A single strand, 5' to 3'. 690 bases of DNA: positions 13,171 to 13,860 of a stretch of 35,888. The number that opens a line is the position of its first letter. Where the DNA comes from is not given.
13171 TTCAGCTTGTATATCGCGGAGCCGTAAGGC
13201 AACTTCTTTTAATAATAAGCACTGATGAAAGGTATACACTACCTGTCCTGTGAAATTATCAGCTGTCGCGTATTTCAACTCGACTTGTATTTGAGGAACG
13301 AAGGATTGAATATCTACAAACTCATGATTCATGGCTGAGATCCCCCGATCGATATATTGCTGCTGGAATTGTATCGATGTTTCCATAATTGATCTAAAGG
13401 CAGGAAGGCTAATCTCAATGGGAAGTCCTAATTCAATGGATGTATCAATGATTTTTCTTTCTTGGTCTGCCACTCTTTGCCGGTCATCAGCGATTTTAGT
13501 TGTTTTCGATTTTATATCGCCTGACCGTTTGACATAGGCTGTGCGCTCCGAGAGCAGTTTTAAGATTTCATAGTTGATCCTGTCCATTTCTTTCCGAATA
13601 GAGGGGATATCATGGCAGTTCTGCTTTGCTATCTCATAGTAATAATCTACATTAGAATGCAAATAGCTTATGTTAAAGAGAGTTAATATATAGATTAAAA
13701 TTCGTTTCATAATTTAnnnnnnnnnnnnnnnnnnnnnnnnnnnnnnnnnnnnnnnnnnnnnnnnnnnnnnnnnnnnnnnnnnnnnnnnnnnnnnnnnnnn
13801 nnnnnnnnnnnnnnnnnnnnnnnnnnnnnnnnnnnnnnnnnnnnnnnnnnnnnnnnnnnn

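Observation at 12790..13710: Signal-peptide-bearing fusion of an AroQ chorismate mutase domain and a VanX/DdpX D-Ala-D-Ala dipeptidase domain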

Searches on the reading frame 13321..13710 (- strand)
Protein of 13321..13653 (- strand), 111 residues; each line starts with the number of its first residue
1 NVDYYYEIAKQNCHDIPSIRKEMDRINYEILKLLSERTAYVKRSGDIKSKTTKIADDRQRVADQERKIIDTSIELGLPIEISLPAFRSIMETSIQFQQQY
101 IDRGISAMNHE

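Call 9: find_homologous_proteins(query=window:13321-13653:-, max_evalue=0.001)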
Query seq(111 aa) (111 aa): 176 proteins with E <= 0.001 among 179 candidates; the best 120 are listed.
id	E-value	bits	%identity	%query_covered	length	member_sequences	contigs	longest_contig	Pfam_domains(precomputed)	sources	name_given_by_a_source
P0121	9.4e-50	185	81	93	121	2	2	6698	PF01817.27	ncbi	-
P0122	1.2e-48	181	84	92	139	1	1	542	PF01817.27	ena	-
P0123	2.5e-47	177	82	92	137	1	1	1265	PF01817.27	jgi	jgi:isochorismate pyruvate lyase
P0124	6.2e-47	176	84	88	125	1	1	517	PF01817.27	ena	-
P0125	7.0e-47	176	85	89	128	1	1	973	PF01817.27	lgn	-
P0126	9.1e-47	175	81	93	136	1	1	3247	PF01817.27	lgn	-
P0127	1.1e-46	175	80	92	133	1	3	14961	PF01817.27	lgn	-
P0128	1.3e-46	175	80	93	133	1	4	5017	PF01817.27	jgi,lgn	jgi:isochorismate pyruvate lyase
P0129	1.3e-46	175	79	92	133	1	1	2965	PF01817.27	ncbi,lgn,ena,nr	ncbi:MAG TPA: chorismate mutase [Rhabdochlamydiaceae bacterium]|nr:chorismate mutase [Rhabdochlamydi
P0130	1.3e-46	175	81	93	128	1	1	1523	PF01817.27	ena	-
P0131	1.7e-46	174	80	92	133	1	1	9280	PF01817.27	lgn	-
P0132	2.0e-46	174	81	92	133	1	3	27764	PF01817.27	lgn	-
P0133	2.1e-46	174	82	93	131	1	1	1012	PF01817.27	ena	-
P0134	2.3e-46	174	79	92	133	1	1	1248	PF01817.27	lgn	-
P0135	2.9e-46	174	79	92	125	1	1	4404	PF01817.27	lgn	-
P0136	3.8e-46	173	84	90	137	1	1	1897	PF01817.27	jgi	jgi:isochorismate pyruvate lyase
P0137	4.5e-46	173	80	93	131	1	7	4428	PF01817.27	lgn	-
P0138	5.4e-46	173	79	92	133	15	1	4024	PF01817.27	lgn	-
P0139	7.0e-46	172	80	92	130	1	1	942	PF01817.27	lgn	-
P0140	7.5e-46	172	80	93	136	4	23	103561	PF01817.27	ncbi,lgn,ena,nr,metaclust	ncbi:MAG: hypothetical protein ACD_17C00346G0001 [uncultured bacterium]|nr:MAG: hypothetical protein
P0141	7.7e-46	172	79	92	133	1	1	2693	PF01817.27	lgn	-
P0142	8.4e-46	172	77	93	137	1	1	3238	PF01817.27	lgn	-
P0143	9.8e-46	172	81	88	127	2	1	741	PF01817.27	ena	-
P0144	1.2e-45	172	77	95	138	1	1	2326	PF01817.27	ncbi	-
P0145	1.4e-45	171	79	92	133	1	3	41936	PF01817.27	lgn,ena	-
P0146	2.0e-45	171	79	92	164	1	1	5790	PF01817.27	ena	-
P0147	4.6e-45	170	80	91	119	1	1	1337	PF01817.27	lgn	-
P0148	5.8e-45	169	81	89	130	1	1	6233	PF01817.27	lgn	-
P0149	9.5e-45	169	79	92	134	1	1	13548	PF01817.27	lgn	-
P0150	1.2e-44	168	76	95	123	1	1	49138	PF01817.27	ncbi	-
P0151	1.4e-44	168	80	93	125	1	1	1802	PF01817.27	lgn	-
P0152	1.8e-44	168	77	92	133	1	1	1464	PF01817.27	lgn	-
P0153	2.4e-44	167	77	93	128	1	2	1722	PF01817.27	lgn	-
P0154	2.5e-44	167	77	92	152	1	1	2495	PF01817.27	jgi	jgi:isochorismate pyruvate lyase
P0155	2.6e-44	167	77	93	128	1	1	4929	PF01817.27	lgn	-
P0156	2.7e-44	167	82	89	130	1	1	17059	PF01817.27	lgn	-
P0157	3.1e-44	167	82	89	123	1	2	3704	PF01817.27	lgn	-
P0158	3.9e-44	167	73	95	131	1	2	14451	PF01817.27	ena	-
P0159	5.3e-44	166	79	93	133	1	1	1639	PF01817.27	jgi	jgi:isochorismate pyruvate lyase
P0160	6.5e-44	166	74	95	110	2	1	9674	PF01817.27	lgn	-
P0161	6.8e-44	166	80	91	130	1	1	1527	PF01817.27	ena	-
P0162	7.9e-44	166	77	91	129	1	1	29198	PF01817.27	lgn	-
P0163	8.5e-44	166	79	93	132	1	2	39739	PF01817.27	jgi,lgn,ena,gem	jgi:chorismate mutase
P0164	9.2e-44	166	78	93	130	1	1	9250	PF01817.27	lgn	-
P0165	9.3e-44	166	77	92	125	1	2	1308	PF01817.27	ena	-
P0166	1.0e-43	165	73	95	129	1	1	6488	PF01817.27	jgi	jgi:chorismate mutase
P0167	1.4e-43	165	76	92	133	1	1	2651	PF01817.27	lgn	-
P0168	1.7e-43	165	76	93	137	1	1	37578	PF01817.27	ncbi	-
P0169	1.8e-43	165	77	92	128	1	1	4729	PF01817.27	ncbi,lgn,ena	-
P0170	2.0e-43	164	76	92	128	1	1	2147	PF01817.27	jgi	jgi:isochorismate pyruvate lyase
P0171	2.1e-43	164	76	92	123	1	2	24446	PF01817.27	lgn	-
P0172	2.2e-43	164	72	96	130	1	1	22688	PF01817.27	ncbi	-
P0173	2.8e-43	164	76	92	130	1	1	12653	PF01817.27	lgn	-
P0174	2.9e-43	164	72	95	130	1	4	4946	PF01817.27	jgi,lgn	jgi:chorismate mutase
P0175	3.5e-43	164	79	91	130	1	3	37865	PF01817.27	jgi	jgi:isochorismate pyruvate lyase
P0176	3.7e-43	164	79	90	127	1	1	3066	PF01817.27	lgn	-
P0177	3.7e-43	164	78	92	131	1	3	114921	PF01817.27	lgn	-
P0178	4.3e-43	163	77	92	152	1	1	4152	PF01817.27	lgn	-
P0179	4.5e-43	163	74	93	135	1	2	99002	PF01817.27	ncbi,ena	-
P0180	4.7e-43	163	80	89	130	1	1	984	PF01817.27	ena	-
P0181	4.9e-43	163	79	89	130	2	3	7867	PF01817.27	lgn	-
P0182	5.4e-43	163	80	89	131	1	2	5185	PF01817.27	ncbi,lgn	-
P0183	5.5e-43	163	79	89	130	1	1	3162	PF01817.27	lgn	-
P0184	5.8e-43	163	77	91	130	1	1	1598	PF01817.27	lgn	-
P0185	7.3e-43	163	81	88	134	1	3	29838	PF01817.27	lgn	-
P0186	1.1e-42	162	80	89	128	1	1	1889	PF01817.27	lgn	-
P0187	1.5e-42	162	75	92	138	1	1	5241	PF01817.27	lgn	-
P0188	1.6e-42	162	75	92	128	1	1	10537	PF01817.27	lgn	-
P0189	2.7e-42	161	75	92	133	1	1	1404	PF01817.27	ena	-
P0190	3.1e-42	161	80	89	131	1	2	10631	PF01817.27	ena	-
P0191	3.6e-42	160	78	90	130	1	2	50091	PF01817.27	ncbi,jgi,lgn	ncbi:MAG: chorismate mutase [Chlamydiota bacterium]|jgi:isochorismate pyruvate lyase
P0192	3.6e-42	160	78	89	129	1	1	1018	PF01817.27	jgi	jgi:isochorismate pyruvate lyase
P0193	5.0e-42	160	79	89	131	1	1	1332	PF01817.27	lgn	-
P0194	5.8e-42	160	75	92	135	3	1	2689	PF01817.27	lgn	-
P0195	6.1e-42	160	76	89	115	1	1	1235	PF01817.27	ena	-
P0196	6.5e-42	160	78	89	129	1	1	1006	PF01817.27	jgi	jgi:chorismate mutase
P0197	8.1e-42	159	76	89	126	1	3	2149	PF01817.27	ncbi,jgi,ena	jgi:isochorismate pyruvate lyase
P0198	8.4e-42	159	74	93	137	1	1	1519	PF01817.27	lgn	-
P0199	8.7e-42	159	80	89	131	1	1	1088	PF01817.27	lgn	-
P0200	8.7e-42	159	73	91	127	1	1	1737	PF01817.27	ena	-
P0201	9.1e-42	159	75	92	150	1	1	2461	PF01817.27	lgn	-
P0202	1.1e-41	159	68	98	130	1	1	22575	PF01817.27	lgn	-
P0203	1.2e-41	159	77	92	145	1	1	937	PF01817.27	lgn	-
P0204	1.2e-41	159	74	94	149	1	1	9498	PF01817.27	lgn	-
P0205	1.6e-41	158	73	92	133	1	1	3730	PF01817.27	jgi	jgi:isochorismate pyruvate lyase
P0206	1.7e-41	158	72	95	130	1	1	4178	PF01817.27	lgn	-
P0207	1.7e-41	158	78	89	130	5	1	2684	PF01817.27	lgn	-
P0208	2.6e-41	158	71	99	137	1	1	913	PF01817.27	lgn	-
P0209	2.6e-41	158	75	92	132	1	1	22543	PF01817.27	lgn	-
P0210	2.8e-41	158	73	95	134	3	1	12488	PF01817.27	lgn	-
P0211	3.2e-41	157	79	88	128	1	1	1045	PF01817.27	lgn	-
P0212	3.7e-41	157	75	92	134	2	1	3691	PF01817.27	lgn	-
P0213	3.8e-41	157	72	93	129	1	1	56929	PF01817.27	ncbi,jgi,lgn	-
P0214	4.1e-41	157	71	93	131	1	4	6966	PF01817.27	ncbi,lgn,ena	-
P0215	4.5e-41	157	72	95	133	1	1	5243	PF01817.27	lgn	-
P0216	4.9e-41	157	75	93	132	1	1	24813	PF01817.27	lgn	-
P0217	5.5e-41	157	75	93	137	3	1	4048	PF01817.27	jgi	jgi:chorismate mutase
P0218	5.8e-41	157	78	89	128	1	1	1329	PF01817.27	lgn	-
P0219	6.4e-41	156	70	98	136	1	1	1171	PF01817.27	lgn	-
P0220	7.9e-41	156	78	88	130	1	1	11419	PF01817.27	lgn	-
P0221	9.3e-41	156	75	92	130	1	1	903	PF01817.27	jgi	-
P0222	9.9e-41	156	76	93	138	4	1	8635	PF01817.27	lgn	-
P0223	1.1e-40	156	72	90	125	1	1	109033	PF01817.27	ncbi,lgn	-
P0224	1.1e-40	156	77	93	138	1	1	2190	PF01817.27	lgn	-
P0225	1.3e-40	155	75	93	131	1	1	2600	PF01817.27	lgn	-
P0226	1.5e-40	155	72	95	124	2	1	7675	PF01817.27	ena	-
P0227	2.3e-40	155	76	89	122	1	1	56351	PF01817.27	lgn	-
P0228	2.5e-40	155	75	91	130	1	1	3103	PF01817.27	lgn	-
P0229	3.5e-40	154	73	91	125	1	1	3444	PF01817.27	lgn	-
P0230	3.6e-40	154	71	95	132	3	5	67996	PF01817.27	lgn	-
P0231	3.9e-40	154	72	92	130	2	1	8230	PF01817.27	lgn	-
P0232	4.5e-40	154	74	92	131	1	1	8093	PF01817.27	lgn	-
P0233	4.6e-40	154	73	89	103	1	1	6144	PF01817.27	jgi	jgi:isochorismate pyruvate lyase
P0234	5.1e-40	154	75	93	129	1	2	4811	PF01817.27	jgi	jgi:isochorismate pyruvate lyase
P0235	5.1e-40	154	75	89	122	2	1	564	PF01817.27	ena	-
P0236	5.1e-40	154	71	92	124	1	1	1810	PF01817.27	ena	-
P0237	5.2e-40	154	74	88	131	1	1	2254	PF01817.27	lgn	-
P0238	5.3e-40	154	78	89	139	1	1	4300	PF01817.27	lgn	-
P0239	5.7e-40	153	73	89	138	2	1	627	PF01817.27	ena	-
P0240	6.4e-40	153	73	91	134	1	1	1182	PF01817.27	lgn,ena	-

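Call 11: find_encoding_contigs(protein=P0140, flank=5000, max_places=3)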
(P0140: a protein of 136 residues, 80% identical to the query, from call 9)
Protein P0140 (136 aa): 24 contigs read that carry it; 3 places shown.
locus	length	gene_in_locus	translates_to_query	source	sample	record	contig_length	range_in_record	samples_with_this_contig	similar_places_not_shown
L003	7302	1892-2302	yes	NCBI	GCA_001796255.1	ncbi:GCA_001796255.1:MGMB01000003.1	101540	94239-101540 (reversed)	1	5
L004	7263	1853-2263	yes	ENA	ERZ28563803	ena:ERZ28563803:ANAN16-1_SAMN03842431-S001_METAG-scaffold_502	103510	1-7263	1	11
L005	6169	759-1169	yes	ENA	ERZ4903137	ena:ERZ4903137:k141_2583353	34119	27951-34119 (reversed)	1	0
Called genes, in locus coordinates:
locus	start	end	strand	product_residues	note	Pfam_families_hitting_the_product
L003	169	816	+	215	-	PF13489:Methyltransf_23, PF13847:Methyltransf_31 (faint), PF08241:Methyltransf_11 (weak), PF08242:Methyltransf_12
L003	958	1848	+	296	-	PF02353:CMAS, PF01209:Ubie_methyltran, PF05175:MTS, PF13489:Methyltransf_23, PF13649:Methyltransf_25, PF13847:Methyltransf_31, PF08241:Methyltransf_11, PF08242:Methyltransf_12, +4 more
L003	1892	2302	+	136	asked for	PF01817:CM_2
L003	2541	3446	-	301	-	PF19783:DUF6268 (weak)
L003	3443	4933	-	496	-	PF02463:SMC_N, PF13175:AAA_15, PF13476:AAA_23 (weak)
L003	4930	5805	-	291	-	PF11858:DUF3378, PF01351:RNase_HII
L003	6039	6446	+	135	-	PF13413:HTH_25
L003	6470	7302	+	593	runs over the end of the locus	PF00069:Pkinase, PF07714:PK_Tyr_Ser-Thr, PF03781:FGE-sulfatase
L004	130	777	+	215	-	PF13489:Methyltransf_23, PF13847:Methyltransf_31 (faint), PF08241:Methyltransf_11 (weak), PF08242:Methyltransf_12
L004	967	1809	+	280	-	PF02353:CMAS, PF13489:Methyltransf_23, PF01209:Ubie_methyltran, PF05175:MTS, PF13847:Methyltransf_31, PF08241:Methyltransf_11, PF08242:Methyltransf_12, PF13649:Methyltransf_25, +4 more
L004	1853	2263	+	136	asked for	PF01817:CM_2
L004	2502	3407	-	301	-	PF19783:DUF6268 (weak)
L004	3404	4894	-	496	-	PF02463:SMC_N, PF13175:AAA_15, PF13476:AAA_23 (weak)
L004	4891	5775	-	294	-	PF11858:DUF3378, PF01351:RNase_HII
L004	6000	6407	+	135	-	PF13413:HTH_25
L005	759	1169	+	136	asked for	PF01817:CM_2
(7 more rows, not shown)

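Call 22: search_solved_structures(query=A3, max_evalue=1, show_alignments=5)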
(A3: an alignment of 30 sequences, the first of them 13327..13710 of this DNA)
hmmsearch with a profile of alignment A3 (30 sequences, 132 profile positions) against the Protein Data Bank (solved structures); distinct sequences matched with E-value up to 1: 16.
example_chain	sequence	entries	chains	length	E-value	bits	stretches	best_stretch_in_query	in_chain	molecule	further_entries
2d8d_A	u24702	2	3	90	1.2e-05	28.4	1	39-73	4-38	phospho-2-dehydro-3-deoxyheptonate aldolase/chorismate mutase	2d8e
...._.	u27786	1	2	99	1.6e-05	27.9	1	35-78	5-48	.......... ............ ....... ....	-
2h9d_A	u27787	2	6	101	1.6e-05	27.9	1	35-78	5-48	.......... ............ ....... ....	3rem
3hgw_C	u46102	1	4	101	1.9e-05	27.7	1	35-78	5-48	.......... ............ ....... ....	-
3ret_A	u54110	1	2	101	0.00011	25.2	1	35-78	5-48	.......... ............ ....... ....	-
3hgx_A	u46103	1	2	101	0.00014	24.9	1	35-76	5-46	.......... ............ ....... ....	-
2gtv_X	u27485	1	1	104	0.0018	21.3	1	39-129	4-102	chorismate mutase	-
2qbv_A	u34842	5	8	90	0.016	18.3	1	37-99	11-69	CHORISMATE MUTASE | RV0948C/MT0975 | Intracellular chorismate mutase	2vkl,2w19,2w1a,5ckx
1ybz_A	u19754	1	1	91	0.018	18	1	40-85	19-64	chorismate mutase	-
6ygt_AAA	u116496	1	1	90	0.03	17.3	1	37-98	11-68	Intracellular chorismate mutase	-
3nvt_A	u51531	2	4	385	0.054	16.5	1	29-76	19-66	3-deoxy-D-arabino-heptulosonate 7-phosphate synthase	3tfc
5j6f_A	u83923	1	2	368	0.065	16.3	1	41-75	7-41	3-deoxy-D-arabino-heptulosonate 7-phosphate synthase, chorismate mutase-isozyme 3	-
5gmu_A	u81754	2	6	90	0.092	15.8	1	39-73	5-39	Protein AroA(G)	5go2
5mpv_D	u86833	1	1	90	0.13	15.3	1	39-69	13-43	Intracellular chorismate mutase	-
1ecm_A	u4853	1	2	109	0.22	14.5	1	42-130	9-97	ENDO-OXABICYCLIC TRANSITION STATE ANALOGUE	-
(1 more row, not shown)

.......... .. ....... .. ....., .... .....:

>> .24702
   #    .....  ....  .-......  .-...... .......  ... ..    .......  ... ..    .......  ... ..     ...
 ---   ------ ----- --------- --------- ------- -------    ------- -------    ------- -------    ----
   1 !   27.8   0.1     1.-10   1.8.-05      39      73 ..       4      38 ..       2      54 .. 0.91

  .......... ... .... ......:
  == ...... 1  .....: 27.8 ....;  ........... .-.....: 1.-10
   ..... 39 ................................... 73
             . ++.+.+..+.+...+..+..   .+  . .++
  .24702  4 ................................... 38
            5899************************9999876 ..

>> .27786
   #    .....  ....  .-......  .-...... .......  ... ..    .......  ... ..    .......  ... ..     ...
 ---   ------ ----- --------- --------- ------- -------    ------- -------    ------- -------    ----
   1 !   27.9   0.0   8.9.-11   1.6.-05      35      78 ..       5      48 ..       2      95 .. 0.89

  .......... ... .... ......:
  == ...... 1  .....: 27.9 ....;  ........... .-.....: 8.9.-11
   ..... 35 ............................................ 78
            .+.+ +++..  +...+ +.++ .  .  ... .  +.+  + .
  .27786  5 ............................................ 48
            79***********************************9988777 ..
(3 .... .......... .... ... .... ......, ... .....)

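Call 25: find_encoding_contigs(protein=P0212, flank=4000, max_places=3)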
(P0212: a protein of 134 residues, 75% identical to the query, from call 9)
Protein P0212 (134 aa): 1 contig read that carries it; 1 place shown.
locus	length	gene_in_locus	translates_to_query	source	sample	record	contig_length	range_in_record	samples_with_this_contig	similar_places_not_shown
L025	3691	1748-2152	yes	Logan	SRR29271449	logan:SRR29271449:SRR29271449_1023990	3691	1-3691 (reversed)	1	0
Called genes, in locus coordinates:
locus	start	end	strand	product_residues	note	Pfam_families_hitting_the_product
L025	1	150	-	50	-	?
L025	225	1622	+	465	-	PF00128:Alpha-amylase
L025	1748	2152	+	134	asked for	PF01817:CM_2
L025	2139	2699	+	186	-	PF13302:Acetyltransf_3, PF00583:Acetyltransf_1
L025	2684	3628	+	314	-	PF00583:Acetyltransf_1, PF13673:Acetyltransf_10 (weak), PF13508:Acetyltransf_7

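Call 26: find_encoding_contigs(protein=P0221, flank=4000, max_places=3)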
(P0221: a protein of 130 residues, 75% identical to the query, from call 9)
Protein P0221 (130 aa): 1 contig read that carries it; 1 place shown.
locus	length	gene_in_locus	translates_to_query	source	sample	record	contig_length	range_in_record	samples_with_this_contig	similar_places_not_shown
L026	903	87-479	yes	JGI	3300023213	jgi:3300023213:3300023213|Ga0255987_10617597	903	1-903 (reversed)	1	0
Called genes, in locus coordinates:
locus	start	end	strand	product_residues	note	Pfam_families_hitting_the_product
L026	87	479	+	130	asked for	PF01817:CM_2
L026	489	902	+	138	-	?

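Call 58: search_protein_representatives(protein=window:13330-13653:-)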
Query: 108 residues. Proteins with E-value up to 0.001 (for the whole library): 88; up to 1e-10: 26; up to 1e-30: 5. The best 88 are listed.
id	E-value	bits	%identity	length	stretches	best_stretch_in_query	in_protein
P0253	7.6e-42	157.6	76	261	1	2-103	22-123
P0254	2.6e-37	143.1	67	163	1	2-103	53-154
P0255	3.2e-36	139.6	66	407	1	2-103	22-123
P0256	2.9e-34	133.3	64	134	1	2-103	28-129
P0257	9.0e-33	128.5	67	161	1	3-97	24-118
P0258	1.3e-29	118.4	60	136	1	2-103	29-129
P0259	2.4e-26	107.9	50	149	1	1-106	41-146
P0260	6.5e-26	106.6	50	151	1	3-103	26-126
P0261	8.8e-25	102.9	64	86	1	22-102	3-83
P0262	4.3e-21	91.1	77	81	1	30-89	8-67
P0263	4.8e-21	91.0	71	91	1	3-67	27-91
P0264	1.5e-20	89.4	52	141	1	2-106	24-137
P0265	8.1e-20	87.0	51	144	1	1-105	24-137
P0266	7.2e-19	84.0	49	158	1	5-105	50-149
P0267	1.4e-18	83.0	74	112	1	5-62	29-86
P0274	1.3e-13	67.1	41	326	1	6-103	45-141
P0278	4.7e-11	58.9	40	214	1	12-103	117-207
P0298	9.1e-06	42.0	33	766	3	13-43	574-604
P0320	1.5e-04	38.1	29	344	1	10-99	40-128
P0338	9.0e-04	35.6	30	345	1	16-99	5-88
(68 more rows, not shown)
